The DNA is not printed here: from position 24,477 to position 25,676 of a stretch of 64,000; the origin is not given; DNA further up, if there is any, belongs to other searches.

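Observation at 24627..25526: Terminal vgrG-operon gene: glycine-zipper candidate effector with no adjacent immunity gene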

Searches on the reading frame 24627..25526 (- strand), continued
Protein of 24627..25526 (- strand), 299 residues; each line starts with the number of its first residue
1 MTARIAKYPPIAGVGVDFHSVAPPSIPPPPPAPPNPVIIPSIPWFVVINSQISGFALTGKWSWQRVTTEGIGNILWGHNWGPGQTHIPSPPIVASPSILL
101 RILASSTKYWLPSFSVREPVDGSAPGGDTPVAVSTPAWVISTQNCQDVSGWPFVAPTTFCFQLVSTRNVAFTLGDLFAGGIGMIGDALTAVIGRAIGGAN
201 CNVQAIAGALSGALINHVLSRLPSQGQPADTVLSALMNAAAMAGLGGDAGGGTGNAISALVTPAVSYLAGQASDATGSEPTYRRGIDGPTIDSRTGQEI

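Call 49: find_related_loci(query=A1, collection=genome_contigs, flank=9000)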
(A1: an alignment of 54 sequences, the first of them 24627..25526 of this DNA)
Query A1 (299 aa) in genome_contigs; peptide patterns used: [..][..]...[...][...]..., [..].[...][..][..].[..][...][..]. (x = any residue, [..] = any of these).
27 stretches matched a pattern; 16 encode a relative of the query (tblastn E <= 1e-3); 16 distinct loci.
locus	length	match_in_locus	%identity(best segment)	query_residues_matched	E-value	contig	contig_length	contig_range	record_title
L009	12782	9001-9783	56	1-267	4e-79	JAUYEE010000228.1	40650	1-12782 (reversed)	MAG: bacterium isolate C20_metabat.bin.94 C20_k141_703812, whole genome shotgun sequence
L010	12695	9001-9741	56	3-247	1e-70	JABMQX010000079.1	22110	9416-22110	MAG: bacterium isolate bin.280 k141_536759, whole genome shotgun sequence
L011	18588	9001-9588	66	3-198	4e-67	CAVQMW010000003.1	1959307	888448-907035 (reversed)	MAG: uncultured delta proteobacterium isolate MFD03804.bin.1.81 genome assembly, contig: contig_3405, whole genome shotg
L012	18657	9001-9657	55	1-219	8e-60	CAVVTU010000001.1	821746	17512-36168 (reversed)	MAG: uncultured Gemmatimonadales bacterium isolate MFD02923.bin.1.116 genome assembly, contig: contig_10950, whole genom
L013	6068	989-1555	52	1-189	2e-52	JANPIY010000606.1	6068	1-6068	MAG: Planctomycetota bacterium isolate VAR_61_metabat_487_sub VAR_61_k141_243907, whole genome shotgun sequence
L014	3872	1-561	59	10-196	6e-52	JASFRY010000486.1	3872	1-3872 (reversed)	MAG: Gemmatimonadota bacterium isolate D1103M02metaG_sub_Bin_396 D1103M02metaG_FD_scaffold_16209_c1, whole genome shotgu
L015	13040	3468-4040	53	4-197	1e-49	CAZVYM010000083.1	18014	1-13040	MAG TPA_asm: uncultured Gemmatimonadaceae bacterium isolate SRP214966_co3_292 genome assembly, contig: NODE_4368_length_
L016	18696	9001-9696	48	1-223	1e-47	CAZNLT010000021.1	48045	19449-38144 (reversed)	MAG TPA_asm: uncultured Desulfobacterales bacterium isolate binchicken_co8_349 genome assembly, contig: NODE_688_length_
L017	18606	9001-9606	48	1-198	4e-45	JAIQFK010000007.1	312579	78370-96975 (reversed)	MAG: Terriglobia bacterium isolate SRVP_11 SR-VP_26_10_2019_C_20cm_scaffold_36, whole genome shotgun sequence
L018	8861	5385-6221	43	1-277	9e-44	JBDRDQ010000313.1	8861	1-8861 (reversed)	MAG: Gemmatimonadota bacterium isolate MEGAHIT-group-1.259 k141_11010830, whole genome shotgun sequence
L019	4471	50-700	38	42-247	2e-39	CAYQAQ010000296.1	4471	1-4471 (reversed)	MAG TPA_asm: uncultured candidatus Brocadiaceae bacterium isolate SRP072547_co1_333 genome assembly, contig: NODE_45721_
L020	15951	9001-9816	42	1-277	9e-38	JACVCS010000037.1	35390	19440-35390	MAG: Phycisphaerales bacterium isolate Desfum bin_9_GBBB08 NODE_144_length_35390_cov_9.634064, whole genome shotgun sequ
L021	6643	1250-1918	44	4-226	3e-37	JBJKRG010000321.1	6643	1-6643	MAG: Gemmatimonadaceae bacterium isolate Bin_53 S1Ck127_1816998_flag_1_multi_12.0000_len_6643, whole genome shotgun sequ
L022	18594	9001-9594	47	4-198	8e-36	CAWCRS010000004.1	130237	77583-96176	MAG: uncultured Gemmatimonadales bacterium isolate MFD04944.bin.1.316 genome assembly, contig: contig_33092, whole genom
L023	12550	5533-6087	49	1-181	8e-35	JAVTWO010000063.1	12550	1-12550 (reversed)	MAG: Phycisphaerales bacterium isolate labscale reactor_MAG16 NODE_1965_length_12550_cov_6.917967, whole genome shotgun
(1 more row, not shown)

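Call 65: fold_search(model_id=the predicted structure, library=viral)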
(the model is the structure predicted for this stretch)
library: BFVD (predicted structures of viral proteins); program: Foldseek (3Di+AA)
matches with E <= 10: 126; with E <= 0.001: 0
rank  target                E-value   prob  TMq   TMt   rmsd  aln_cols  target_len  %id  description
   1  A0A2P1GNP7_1          2.2e-01  0.07  0.14  0.06  16.3       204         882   10  RNA-directed RNA polymerase L (Fragment) [Wenling minipizza batfish hantavirus]
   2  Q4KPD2                3.3e-01  0.06  0.16  0.07  18.0       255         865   10  ORF 55 [Haloarcula hispanica SH1 virus]
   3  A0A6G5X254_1          4.4e-01  0.04  0.12  0.05  22.0       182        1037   12  RNA-directed RNA polymerase L [Bern perch virus]
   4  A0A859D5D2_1          4.7e-01  0.02  0.11  0.05  22.3       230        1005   11  RNA-directed RNA polymerase L [Ubmeje virus]
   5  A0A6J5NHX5            6.2e-01  0.02  0.12  0.10  23.9       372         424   11  LysM domain [uncultured Caudovirales phage]
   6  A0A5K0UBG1            7.9e-01  0.03  0.12  0.09  19.1       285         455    9  VWA-like protein [Yasminevirus sp. GU-2018]
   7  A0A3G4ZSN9            1.1e+00  0.06  0.13  0.11  20.7       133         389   14  G-protein coupled receptors family 1 profile domain-containing protein [Edafosvirus sp.]
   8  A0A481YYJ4            1.2e+00  0.05  0.11  0.14  16.1       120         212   16  Transmembrane protein [Marseillevirus LCMAC201]
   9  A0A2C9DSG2            1.5e+00  0.07  0.19  0.16  17.6       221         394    8  Uncharacterized protein [Western grey kangaroopox virus]
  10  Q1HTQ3                1.7e+00  0.03  0.14  0.12  24.2       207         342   10  Leukocyte surface antigen CD47 [Squirrelpox virus]
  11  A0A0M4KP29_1          1.8e+00  0.02  0.14  0.05  20.8       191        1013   12  RNA-dependent RNA polymerase (Fragment) [Macrophomina phaseolina negative-stranded RNA virus 1]
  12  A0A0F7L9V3            1.9e+00  0.03  0.10  0.06  17.9       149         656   15  Uncharacterized protein [uncultured marine virus]
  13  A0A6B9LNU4            2.0e+00  0.15  0.20  0.43   6.7        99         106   13  Uncharacterized protein [Acinetobacter phage vB_AbaM_Kimel]
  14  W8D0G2                2.0e+00  0.10  0.16  0.21   7.6       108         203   14  Uncharacterized protein [Erwinia phage PhiEaH1]
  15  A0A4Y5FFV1            2.2e+00  0.08  0.16  0.31  11.7       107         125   15  (no name in the UniProt tables at hand)
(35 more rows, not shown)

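Call 67: search_protein_families(library=pfam, proteins=[L022:10260-12254:+, L022:12270-13367:+, L022:13292-14503:+, L022:14561-15343:+, L022:15660-16319:-, L022:16791-18164:-, L020:8929-10473:+, L023:5533-7005:+, L020:10786-15126:+, L009:10338-12359:+], max_evalue=0.01)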
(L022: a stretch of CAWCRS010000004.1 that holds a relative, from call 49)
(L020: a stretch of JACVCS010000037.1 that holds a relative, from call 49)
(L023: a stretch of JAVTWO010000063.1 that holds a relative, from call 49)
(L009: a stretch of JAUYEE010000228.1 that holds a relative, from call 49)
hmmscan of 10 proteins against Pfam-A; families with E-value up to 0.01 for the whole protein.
L022:10260-12254:+ (664 aa): 7 families
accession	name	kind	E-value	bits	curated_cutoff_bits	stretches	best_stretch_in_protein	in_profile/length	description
PF05954.17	Phage_GPD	-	1.2e-93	314.1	30.1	1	31-321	2-301/305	Phage tail baseplate hub (GPD)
PF22178.3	Gp5_trimer_C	-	2.5e-19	69.9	30.9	1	465-571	2-105/112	Bacteriophage T4 gp5 C-terminal trimerisation domain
PF04717.18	Phage_base_V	-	1.5e-16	60.9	23.8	1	379-447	11-75/75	Type VI secretion system/phage-baseplate injector OB domain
PF10106.14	DUF2345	-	0.00035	20.8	30.7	1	513-612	36-134/151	Uncharacterized protein conserved in bacteria (DUF2345)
PF20093.5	DUF6484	-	0.00058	20.9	27.6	1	423-444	38-59/61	Domain of unknown function (DUF6484)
PF04790.18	Sarcoglycan_1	-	0.005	16.6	32.5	1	490-619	78-216/259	Sarcoglycan complex subunit protein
PF05751.16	FixH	-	0.0079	16.6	23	0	476-544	73-145/150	FixH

L022:12270-13367:+ (365 aa): 1 family
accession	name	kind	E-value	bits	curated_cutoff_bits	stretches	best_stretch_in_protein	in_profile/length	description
PF09937.14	DUF2169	-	4.5e-59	200.7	25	1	21-342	4-293/294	Uncharacterized protein conserved in bacteria (DUF2169)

L022:13292-14503:+ (403 aa): 1 family
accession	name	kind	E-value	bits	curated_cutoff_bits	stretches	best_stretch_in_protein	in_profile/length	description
PF09937.14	DUF2169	-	4.6e-66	223.6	25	1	60-380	4-293/294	Uncharacterized protein conserved in bacteria (DUF2169)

L022:14561-15343:+ (260 aa): 0 families

L022:15660-16319:- (219 aa): 0 families

L022:16791-18164:- (457 aa): 0 families

L020:8929-10473:+ (514 aa): 0 families

L023:5533-7005:+ (490 aa): 0 families

L020:10786-15126:+ (1446 aa): 12 families
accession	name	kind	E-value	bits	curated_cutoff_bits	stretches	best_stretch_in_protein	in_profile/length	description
PF11898.13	DUF3418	-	8.9e-105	352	25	2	746-1087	7-326/582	Domain of unknown function (DUF3418)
PF07717.22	OB_NTP_bind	-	1.1e-17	64.4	29.5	1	648-726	1-82/83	Oligonucleotide/oligosaccharide-binding (OB)-fold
PF00271.37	Helicase_C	-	8.9e-12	45.7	23.5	1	302-421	11-109/110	Helicase conserved C-terminal domain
PF21010.2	HA2_C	-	3.2e-09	37.6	21.3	1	515-574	1-77/77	Helicase associated domain (HA2), ratchet-like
PF00270.35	DEAD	-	0.00056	20.1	26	1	97-244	10-161/167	DEAD/DEAH box helicase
PF13245.12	AAA_19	-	0.00062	20.4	25.1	1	97-214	7-103/134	AAA domain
PF25199.1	nSTAND_NTPase5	-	0.0012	19.1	34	1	100-126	40-66/145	Novel STAND NTPase 5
PF04408.29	HA2_N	-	0.0021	18.5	21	1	484-514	2-29/29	Helicase associated domain (HA2), winged-helix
PF13401.12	AAA_22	-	0.003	18.3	27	1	100-214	4-97/130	AAA domain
PF00437.27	T2SSE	-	0.0034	16.5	24.9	1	91-121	131-162/370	Type II/IV secretion system protein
PF20720.3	nSTAND3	-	0.0073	16.5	27.2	0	93-125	9-41/155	Novel STAND NTPase 3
PF13481.12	AAA_25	-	0.0097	16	27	0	81-130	12-62/195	AAA domain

L009:10338-12359:+ (673 aa): 0 families

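Call 70: find_encoding_contigs(protein=P0116, flank=8000, max_places=2)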
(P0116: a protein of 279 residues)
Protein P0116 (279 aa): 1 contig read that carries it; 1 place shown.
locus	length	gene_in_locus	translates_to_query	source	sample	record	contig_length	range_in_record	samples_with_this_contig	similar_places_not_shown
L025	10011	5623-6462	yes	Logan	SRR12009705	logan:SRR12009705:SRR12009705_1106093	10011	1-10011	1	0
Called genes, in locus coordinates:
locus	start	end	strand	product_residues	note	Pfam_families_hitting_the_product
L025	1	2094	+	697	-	?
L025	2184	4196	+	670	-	PF05954:Phage_GPD, PF04717:Phage_base_V, PF22178:Gp5_trimer_C, PF10106:DUF2345 (weak)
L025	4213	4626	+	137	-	-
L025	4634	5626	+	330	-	PF09937:DUF2169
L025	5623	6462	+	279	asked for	-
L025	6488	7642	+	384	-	PF09937:DUF2169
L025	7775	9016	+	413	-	-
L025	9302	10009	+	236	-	?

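Call 71: find_encoding_contigs(protein=P0125, flank=8000, max_places=2)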
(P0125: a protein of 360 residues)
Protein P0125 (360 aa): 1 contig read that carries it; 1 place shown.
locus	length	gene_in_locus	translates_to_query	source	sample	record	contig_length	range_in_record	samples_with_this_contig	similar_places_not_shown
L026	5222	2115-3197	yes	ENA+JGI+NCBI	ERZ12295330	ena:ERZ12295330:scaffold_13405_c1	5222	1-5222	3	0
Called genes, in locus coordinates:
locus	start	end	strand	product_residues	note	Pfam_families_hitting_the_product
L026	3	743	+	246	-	?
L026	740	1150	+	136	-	-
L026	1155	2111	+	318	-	PF09937:DUF2169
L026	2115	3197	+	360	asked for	-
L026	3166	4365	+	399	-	PF09937:DUF2169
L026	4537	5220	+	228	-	?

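Call 79: find_homologous_proteins(query=L022:14561-15340:+, max_evalue=0.01)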
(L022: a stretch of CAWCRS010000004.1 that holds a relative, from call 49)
Query L022:14561-15340:+ (260 aa): 707 proteins with E <= 0.01 among 2029 candidates; the best 120 are listed.
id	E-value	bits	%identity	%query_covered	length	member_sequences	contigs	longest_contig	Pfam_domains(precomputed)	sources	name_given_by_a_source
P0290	5.9e-170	582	100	100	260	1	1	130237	-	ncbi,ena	-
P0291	8.5e-129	447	78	98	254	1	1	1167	-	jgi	jgi:uncharacterized Zn-binding protein involved in type VI secretion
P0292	3.1e-126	438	75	98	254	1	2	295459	-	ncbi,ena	-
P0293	1.0e-125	437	75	98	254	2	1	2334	-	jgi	jgi:hypothetical protein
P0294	8.8e-125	434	76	98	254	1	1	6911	-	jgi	jgi:hypothetical protein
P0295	2.3e-124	432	75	98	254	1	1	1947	-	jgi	jgi:hypothetical protein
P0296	3.7e-124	432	75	98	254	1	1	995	-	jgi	-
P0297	4.0e-124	432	75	97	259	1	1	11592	-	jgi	jgi:hypothetical protein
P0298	4.3e-124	431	74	98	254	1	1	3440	-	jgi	jgi:hypothetical protein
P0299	1.8e-123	429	74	98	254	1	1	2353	-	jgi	jgi:hypothetical protein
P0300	4.6e-123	428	74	98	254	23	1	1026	-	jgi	jgi:hypothetical protein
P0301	1.4e-122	426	73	98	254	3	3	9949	-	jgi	jgi:hypothetical protein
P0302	1.7e-122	426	74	98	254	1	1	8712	-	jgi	jgi:hypothetical protein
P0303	4.6e-122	425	73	98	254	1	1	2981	-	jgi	jgi:hypothetical protein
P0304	5.5e-122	425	73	98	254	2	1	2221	-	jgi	jgi:hypothetical protein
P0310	5.9e-121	421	73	98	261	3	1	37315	-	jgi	jgi:uncharacterized Zn-binding protein involved in type VI secretion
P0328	1.3e-116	407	70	100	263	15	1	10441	-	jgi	jgi:uncharacterized Zn-binding protein involved in type VI secretion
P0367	1.4e-111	390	66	99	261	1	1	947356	-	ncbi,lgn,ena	-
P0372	2.3e-111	390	67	99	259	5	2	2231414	-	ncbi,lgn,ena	-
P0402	1.4e-109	384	66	98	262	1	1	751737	-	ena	-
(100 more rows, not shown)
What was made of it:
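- JGI labels members 'uncharacterized Zn-binding protein involved in type VI secretion' (call 79).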

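Call 82: search_solved_structures(query=A4, max_evalue=10, show_alignments=3)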
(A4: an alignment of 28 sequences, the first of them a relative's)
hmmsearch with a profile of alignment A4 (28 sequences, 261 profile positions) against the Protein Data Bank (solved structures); distinct sequences matched with E-value up to 10: 1.
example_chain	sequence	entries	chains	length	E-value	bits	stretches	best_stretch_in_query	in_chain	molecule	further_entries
1p9h_A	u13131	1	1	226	0.081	15.4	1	169-253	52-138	Invasin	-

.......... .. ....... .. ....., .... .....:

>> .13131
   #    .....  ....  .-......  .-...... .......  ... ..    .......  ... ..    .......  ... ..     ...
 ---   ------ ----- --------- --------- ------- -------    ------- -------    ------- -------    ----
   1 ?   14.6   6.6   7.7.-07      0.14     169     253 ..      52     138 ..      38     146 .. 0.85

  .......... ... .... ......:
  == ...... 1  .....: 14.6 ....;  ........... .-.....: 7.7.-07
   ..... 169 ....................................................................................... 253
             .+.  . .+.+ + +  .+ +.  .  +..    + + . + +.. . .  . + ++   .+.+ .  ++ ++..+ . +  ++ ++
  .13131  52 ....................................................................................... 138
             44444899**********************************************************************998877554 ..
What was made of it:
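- Tried and rejected: PDB search with the family Y profile: only an invasin at E 0.08, rejected as noise (call 82).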

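Call 83: search_protein_families(library=pfam, alignment_id=A4, max_evalue=10)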
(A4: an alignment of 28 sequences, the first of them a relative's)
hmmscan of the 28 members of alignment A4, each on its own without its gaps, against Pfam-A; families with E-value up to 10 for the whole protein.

A. member 1, P0290 (260 aa): 1 family
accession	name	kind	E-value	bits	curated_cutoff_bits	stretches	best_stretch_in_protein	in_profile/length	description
PF13665.11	Tox-PAAR-like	-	0.071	13.7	31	1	161-200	19-60/108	Toxin PAAR-like domain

B. families by the number of members that match (of 28 scanned): 7 families
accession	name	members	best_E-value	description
PF05488.18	PAAR_motif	18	0.0052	PAAR motif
PF13665.11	Tox-PAAR-like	4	0.05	Toxin PAAR-like domain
PF10762.14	DUF2583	3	0.1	Protein of unknown function (DUF2583)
PF16079.10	Phage_holin_5_2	2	0.27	Phage holin family Hol44, in holin superfamily V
PF15023.12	DUF4523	1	0.14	Protein of unknown function (DUF4523)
PF09080.15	K-cyclin_vir_C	1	0.22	K cyclin, C terminal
PF07884.19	VKOR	1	1.3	Vitamin K epoxide reductase family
